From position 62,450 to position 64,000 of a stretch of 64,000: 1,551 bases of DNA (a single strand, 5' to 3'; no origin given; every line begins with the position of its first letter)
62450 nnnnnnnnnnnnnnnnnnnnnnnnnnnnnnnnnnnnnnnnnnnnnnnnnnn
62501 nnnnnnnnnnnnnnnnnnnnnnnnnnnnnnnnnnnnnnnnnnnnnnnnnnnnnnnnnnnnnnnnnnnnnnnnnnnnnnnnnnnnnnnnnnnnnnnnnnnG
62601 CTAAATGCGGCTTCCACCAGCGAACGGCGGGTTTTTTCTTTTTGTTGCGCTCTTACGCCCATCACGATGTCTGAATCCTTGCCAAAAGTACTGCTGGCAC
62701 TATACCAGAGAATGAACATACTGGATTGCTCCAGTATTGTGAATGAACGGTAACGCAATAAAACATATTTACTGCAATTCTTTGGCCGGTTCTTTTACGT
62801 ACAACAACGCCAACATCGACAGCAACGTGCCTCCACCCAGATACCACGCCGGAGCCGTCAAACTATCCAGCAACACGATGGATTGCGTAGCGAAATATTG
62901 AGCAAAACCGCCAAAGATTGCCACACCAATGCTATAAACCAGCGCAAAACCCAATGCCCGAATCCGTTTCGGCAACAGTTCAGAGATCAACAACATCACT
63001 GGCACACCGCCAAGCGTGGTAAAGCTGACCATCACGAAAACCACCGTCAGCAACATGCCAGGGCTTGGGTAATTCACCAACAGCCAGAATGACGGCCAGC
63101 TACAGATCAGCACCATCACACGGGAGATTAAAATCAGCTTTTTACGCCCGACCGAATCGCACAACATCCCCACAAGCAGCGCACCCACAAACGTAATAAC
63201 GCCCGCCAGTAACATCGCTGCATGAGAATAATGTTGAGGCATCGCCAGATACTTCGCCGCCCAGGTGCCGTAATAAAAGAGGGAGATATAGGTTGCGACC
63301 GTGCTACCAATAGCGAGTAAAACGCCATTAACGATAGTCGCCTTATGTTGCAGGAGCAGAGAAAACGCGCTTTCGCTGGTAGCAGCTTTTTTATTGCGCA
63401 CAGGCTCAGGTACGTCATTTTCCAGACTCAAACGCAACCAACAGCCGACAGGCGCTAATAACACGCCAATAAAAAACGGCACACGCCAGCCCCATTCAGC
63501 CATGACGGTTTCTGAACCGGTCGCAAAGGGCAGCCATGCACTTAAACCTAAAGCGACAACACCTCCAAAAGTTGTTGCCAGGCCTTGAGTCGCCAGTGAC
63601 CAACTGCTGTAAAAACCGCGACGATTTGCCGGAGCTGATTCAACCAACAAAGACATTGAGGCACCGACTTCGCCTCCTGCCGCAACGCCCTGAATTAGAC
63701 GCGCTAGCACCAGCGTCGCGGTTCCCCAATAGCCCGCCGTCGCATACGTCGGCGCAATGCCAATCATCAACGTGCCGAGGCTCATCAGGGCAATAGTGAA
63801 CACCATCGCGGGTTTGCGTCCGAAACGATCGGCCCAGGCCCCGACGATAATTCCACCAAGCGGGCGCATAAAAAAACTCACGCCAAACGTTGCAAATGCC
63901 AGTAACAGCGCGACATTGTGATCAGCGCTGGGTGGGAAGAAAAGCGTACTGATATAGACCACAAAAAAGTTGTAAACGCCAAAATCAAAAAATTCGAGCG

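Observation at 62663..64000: MFS (MHS-type) transporter gene directly upstream of fabR, where K-12 has divergent sthA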

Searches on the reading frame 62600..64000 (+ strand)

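Call 18: find_related_loci(query=L001:9170-10486:-, collection=genome_contigs, flank=6000)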
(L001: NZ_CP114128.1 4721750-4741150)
Query L001:9170-10486:- (438 aa) in genome_contigs; peptide patterns used: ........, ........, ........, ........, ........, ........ (x = any residue, [..] = any of these).
109 stretches matched a pattern; 56 encode a relative of the query (tblastn E <= 1e-3); 54 distinct loci.
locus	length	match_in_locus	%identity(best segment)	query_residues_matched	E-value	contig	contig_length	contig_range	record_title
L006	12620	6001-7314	97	1-438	0e+0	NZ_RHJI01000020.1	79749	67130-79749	Escherichia sp. E1V33 1V33_20_consensus, whole genome shotgun sequence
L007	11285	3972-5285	96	1-438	0e+0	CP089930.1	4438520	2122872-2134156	Escherichia coli strain E69 chromosome, complete genome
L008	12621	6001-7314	95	1-438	0e+0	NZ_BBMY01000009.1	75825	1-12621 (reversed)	Escherichia albertii NBRC 107761 = DSM 17582 strain NBRC 107761, whole genome shotgun sequence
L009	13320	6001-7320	75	1-435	0e+0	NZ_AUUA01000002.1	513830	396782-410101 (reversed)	Leminorella grimontii ATCC 33999 = DSM 5078 G544DRAFT_scaffold00002.2_C, whole genome shotgun sequence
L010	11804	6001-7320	75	1-438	0e+0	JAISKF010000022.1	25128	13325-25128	MAG: Enterobacteriaceae bacterium isolate Hs463_bin3 k119_451588, whole genome shotgun sequence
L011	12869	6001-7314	97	1-438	0e+0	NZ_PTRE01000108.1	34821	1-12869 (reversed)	Escherichia sp. MOD1-EC7003 MOD1-EC7003_108_length_34821_cov_127, whole genome shotgun sequence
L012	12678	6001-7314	97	1-438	0e+0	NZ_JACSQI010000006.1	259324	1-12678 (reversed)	Escherichia whittamii strain Sa2BVA5 NODE_6_length_259324_cov_8.836392, whole genome shotgun sequence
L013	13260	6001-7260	68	13-436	0e+0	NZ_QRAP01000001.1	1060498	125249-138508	Enterobacillus tribolii strain DSM 103736 Ga0215724_101, whole genome shotgun sequence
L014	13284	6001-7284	79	13-438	0e+0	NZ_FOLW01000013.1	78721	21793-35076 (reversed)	Pragia fontium DSM 5563 = ATCC 49100 strain DSM 5563, whole genome shotgun sequence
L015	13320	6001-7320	77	1-435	0e+0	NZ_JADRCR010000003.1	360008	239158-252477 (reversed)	Limnobaculum allomyrinae strain BWR-B9 contig3, whole genome shotgun sequence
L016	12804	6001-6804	73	2-266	2e-125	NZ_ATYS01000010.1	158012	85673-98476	Budvicia aquatica DSM 5075 = ATCC 35567 strain DSM 5075 YWEDRAFT_scaffold_7.8_C, whole genome shotgun sequence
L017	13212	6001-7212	42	19-432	3e-90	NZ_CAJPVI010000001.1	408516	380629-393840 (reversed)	Cupriavidus numazuensis strain LMG 26411 isolate LMG 26411, whole genome shotgun sequence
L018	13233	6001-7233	41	12-432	4e-89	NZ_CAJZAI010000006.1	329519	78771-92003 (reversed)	Cupriavidus laharis strain LMG 23992 isolate CIP 108726, whole genome shotgun sequence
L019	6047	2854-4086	41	12-432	1e-88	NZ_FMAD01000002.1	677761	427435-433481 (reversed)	Cupriavidus alkaliphilus strain ASC-732, whole genome shotgun sequence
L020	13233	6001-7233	41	12-432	1e-88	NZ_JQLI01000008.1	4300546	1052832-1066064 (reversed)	Cupriavidus necator A5-1 K307DRAFT_scf7180000000049_quiver_dupTrim_1601.8_C, whole genome shotgun sequence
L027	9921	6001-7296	37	6-438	3e-86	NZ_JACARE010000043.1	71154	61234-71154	Pseudomonas yamanorum strain IPO3780 IPO_3780_S49_L003_contig_44, whole genome shotgun sequence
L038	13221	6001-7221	38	17-432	4e-84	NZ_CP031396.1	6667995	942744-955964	Pseudomonas protegens strain FD6 chromosome, complete genome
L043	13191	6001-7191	38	9-416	1e-73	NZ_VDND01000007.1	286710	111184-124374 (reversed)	Pseudomonas oryzihabitans strain DE0602 NODE_7_length_286710_cov_28.738693, whole genome shotgun sequence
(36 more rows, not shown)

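Call 24: list_cluster_members(proteins=[L003:2963-4129:-, L003:1604-2920:-, L004:2963-4129:-, L004:1604-2920:-])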
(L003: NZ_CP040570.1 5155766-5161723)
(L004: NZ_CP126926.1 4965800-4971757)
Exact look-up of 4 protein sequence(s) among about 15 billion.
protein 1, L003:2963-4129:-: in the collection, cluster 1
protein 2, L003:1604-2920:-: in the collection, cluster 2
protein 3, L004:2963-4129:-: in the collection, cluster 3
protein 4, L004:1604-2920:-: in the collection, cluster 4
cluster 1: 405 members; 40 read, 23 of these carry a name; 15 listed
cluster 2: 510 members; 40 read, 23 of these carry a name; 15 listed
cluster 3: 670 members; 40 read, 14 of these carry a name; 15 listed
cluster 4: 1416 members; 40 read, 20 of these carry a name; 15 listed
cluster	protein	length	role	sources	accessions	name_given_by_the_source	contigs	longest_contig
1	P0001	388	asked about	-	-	M20 aminoacylase family protein [Escherichia coli] | Hippuricase n=20 Tax=Enterobacteriaceae TaxID=543 RepID=A0A9Q6ZUT8_ECO57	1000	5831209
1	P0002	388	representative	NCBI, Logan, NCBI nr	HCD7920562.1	TPA: amidohydrolase [Escherichia coli] | amidohydrolase [Escherichia coli]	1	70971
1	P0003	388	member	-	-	TPA: M20 aminoacylase family protein [Escherichia coli] | M20 aminoacylase family protein n=1 Tax=Escherichia coli TaxID=562 RepID=UPI000224375A | M20 aminoacylase family protein [Escherichia coli]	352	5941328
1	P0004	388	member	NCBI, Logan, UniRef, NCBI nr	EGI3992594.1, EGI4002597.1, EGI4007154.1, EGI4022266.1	M20 aminoacylase family protein [Escherichia coli] | M20 aminoacylase family protein n=1 Tax=Escherichia coli TaxID=562 RepID=UPI001D96C71E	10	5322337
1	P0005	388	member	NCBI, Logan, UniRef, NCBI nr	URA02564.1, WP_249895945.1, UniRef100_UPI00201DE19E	M20 aminoacylase family protein [Escherichia fergusonii] | M20 aminoacylase family protein n=1 Tax=Escherichia fergusonii TaxID=564 ...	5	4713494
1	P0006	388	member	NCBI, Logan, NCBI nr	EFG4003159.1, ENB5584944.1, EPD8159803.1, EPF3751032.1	amidohydrolase [Escherichia coli]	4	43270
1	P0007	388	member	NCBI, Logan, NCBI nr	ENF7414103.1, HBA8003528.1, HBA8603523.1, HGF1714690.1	amidohydrolase [Escherichia coli]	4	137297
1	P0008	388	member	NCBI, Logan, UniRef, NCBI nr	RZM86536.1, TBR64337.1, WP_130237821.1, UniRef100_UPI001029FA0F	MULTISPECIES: M20 aminoacylase family protein [unclassified Escherichia] | M20 aminoacylase family protein n=1 Tax=unclassified Escherichia TaxID=2608889 ...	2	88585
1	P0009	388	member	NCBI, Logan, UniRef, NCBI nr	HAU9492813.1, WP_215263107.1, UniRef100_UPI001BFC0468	TPA: amidohydrolase [Escherichia coli] | M20 aminoacylase family protein n=1 Tax=Escherichia coli TaxID=562 RepID=UPI001BFC0468 | M20 aminoacylase family protein [Escherichia coli]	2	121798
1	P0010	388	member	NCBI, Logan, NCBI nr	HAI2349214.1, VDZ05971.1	TPA: amidohydrolase [Escherichia coli] | hippurate hydrolase [Escherichia coli]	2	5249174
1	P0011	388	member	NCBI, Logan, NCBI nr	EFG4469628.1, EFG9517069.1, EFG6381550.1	amidohydrolase [Escherichia coli]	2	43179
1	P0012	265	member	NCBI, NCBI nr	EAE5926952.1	amidohydrolase, partial [Listeria monocytogenes] | amidohydrolase [Listeria monocytogenes]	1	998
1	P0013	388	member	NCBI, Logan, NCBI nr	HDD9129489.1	TPA: amidohydrolase [Escherichia coli] | amidohydrolase [Escherichia coli]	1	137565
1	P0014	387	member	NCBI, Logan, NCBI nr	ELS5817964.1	amidohydrolase [Escherichia coli]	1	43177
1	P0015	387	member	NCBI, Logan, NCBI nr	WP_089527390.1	M20 aminoacylase family protein [Escherichia coli]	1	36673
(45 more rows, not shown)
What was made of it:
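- Cluster members of the two proteins are also labelled E. fergusonii, E. ruysiae and Shigella dysenteriae/boydii (call 24).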

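Call 25: search_protein_families(library=ncbifam, proteins=[L001:10530-11696:-, L001:9170-10486:-])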
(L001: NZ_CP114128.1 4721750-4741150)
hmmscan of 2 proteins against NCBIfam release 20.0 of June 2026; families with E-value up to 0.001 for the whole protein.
L001:10530-11696:- (388 aa): 20 families
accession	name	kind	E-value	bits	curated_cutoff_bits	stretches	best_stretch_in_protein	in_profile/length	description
TIGR01891.1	amidohydrolases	subfamily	3e-107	359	153.75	1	13-372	1-363/366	amidohydrolase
NF040868.1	carboxypep_CpsA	equivalog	1.9e-100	336.4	500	1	4-353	6-355/391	carboxypeptidase CpsA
NF038260.1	ectoine_DoeB_2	equivalog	5.6e-96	321.7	550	1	14-379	9-372/378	N(2)-acetyl-L-2,4-diaminobutanoate deacetylase DoeB2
NF006365.0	PRK08588.1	subfamily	3.4e-10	39.8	289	1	121-352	126-351/383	succinyl-diaminopimelate desuccinylase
NF009557.0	PRK13009.1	equivalog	9.6e-10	38.1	284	1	185-307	184-305/377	succinyl-diaminopimelate desuccinylase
TIGR01246.1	dapE_proteo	equivalog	3.5e-09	36.1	361.8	1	36-313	24-307/370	succinyl-diaminopimelate desuccinylase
NF009555.0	PRK13004.1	equivalog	1.5e-08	34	321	1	185-281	186-285/399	YgeY family selenium metabolism-linked hydrolase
NF058540.1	Ncarbamyl_ErtE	equivalog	2.8e-08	32.7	520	1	180-316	215-353/418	N-carbamyl-l-glutamate amidohydrolase ErtE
NF005602.0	PRK07338.1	equivalog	1.3e-07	30.6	357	1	184-302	207-322/409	hydrolase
NF005710.0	PRK07522.1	subfamily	1.4e-07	31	412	1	184-303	184-317/391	acetylornithine deacetylase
NF006771.0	PRK09290.1-5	subfamily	1.4e-07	30.3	399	1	182-307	215-340/413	allantoate amidohydrolase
TIGR01892.1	AcOrn-deacetyl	equivalog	2e-07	30.4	297.7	1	185-307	172-304/365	acetylornithine deacetylase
TIGR01910.1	DapE-ArgE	subfamily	2.8e-07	30.1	217.6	1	107-279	111-280/373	ArgE/DapE family deacylase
TIGR01879.1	hydantase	subfamily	3.3e-07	29.6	204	1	183-303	208-329/401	hydantoinase/carbamoylase family amidase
NF006775.0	PRK09290.2-5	equivalog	8.2e-06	24.7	479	1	180-305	217-342/419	allantoate amidohydrolase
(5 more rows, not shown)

L001:9170-10486:- (438 aa): 21 families
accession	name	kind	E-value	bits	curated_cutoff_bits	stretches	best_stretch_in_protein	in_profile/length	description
TIGR00883.1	2A0106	subfamily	1.8e-96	323.7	443.45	1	27-416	1-392/400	metabolite/H+ symporter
NF011656.1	PRK15075.1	subfamily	4.4e-85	286.1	445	1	16-433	4-414/419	tricarballylate/proton symporter TcuC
NF007710.0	PRK10406.1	subfamily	9.9e-63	212.7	550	1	16-432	16-425/432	MFS family transporter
NF007927.0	PRK10642.1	equivalog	1.6e-60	205.3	544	1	9-435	15-443/500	glycine betaine/L-proline transporter ProP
NF007414.0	PRK09952.1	equivalog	1.4e-54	185.5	538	1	13-433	16-435/438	shikimate transporter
NF003024.0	PRK03893.1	subfamily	3.1e-28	98.8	604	1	16-265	18-238/497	sialate:H+ symport family MFS transporter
TIGR00891.1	2A0112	subfamily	7e-28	97.8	552.9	2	18-237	11-205/405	sialate:H+ symport family MFS transporter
NF008963.0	PRK12307.1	equivalog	8.3e-21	74.6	637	1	15-400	14-378/426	MFS transporter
TIGR00898.1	2A0119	subfamily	1.6e-14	53.6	550.75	2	76-160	141-217/506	cation transport protein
TIGR00895.1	2A0115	subfamily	6.6e-14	51.6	418.55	3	76-229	67-196/398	aromatic acid/H+ symport family MFS transporter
TIGR00879.1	SP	subfamily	1.5e-10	40.3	237.8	2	20-212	58-245/510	sugar porter family MFS transporter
TIGR00887.1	2A0109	equivalog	1.3e-09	37.5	610.3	1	27-183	24-176/502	phosphate:H+ symporter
TIGR00880.1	2_A_01_02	superfamily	5.4e-09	36.3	131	1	76-211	13-127/141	multidrug resistance protein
NF052357.1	GlucTporGlcPStph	equivalog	5.4e-08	32.1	750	1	22-163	10-136/445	glucose transporter GlcP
NF007484.0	PRK10077.1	equivalog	2.2e-07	30.1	608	1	236-383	257-405/480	D-xylose transporter XylE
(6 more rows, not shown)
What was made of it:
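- On Metabolite:H+ symporter (MHS) family, TIGR00883 / TC 2.A.1.6: The score is 323.7 bits against a cut-off of 443.45 (call 25).
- On Citrate or tricarballylate:H+ symporter (CitA/TcuC): NF011656 TcuC 286 bits against a cut-off of 445 (call 25).
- On M20D amidohydrolase / aminoacylase subfamily (TIGR01891), for the upstream partner gene in relatives: 359 bits against 153.75 (call 25).
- Closest known: MHS-family carboxylate:H+ symporters. Different: All scores are below the curated cut-offs (call 25).
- TIGR01891 scores 359 bits against a cut-off of 153.75 (call 25). The permease scores below the curated cut-offs of every NCBIfam subfamily or equivalog (TIGR00883: 323.7 against 443.45, call 25). 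After the general family model, the best NCBIfam subfamily match is TcuC, the tricarballylate/proton symporter (286 bits, call 25). The TcuC match is far below its cut-off of 445 (call 25).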

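Call 26: search_solved_structures(query=L001:10530-11696:-, max_evalue=1e-20)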
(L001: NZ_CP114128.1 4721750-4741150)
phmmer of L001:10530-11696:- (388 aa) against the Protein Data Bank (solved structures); distinct sequences matched with E-value up to 1e-20: 5.
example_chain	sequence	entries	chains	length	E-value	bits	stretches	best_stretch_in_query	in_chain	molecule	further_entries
1ysj_A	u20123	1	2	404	1.4e-71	244.7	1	8-383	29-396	protein yxeP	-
1xmb_A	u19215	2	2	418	4e-69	236.6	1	14-373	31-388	IAA-amino acid hydrolase homolog 2 | IAA-amino acid hydrolase ILR1-like 2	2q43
6slf_A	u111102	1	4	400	2e-67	231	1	11-339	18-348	N-alpha-acyl-glutamine aminoacylase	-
4ewt_A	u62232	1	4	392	2.1e-64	221.1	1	7-384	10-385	Peptidase, M20/M25/M40 family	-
3io1_A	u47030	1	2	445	1.7e-35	125.9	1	23-373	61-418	Aminobenzoyl-glutamate utilization protein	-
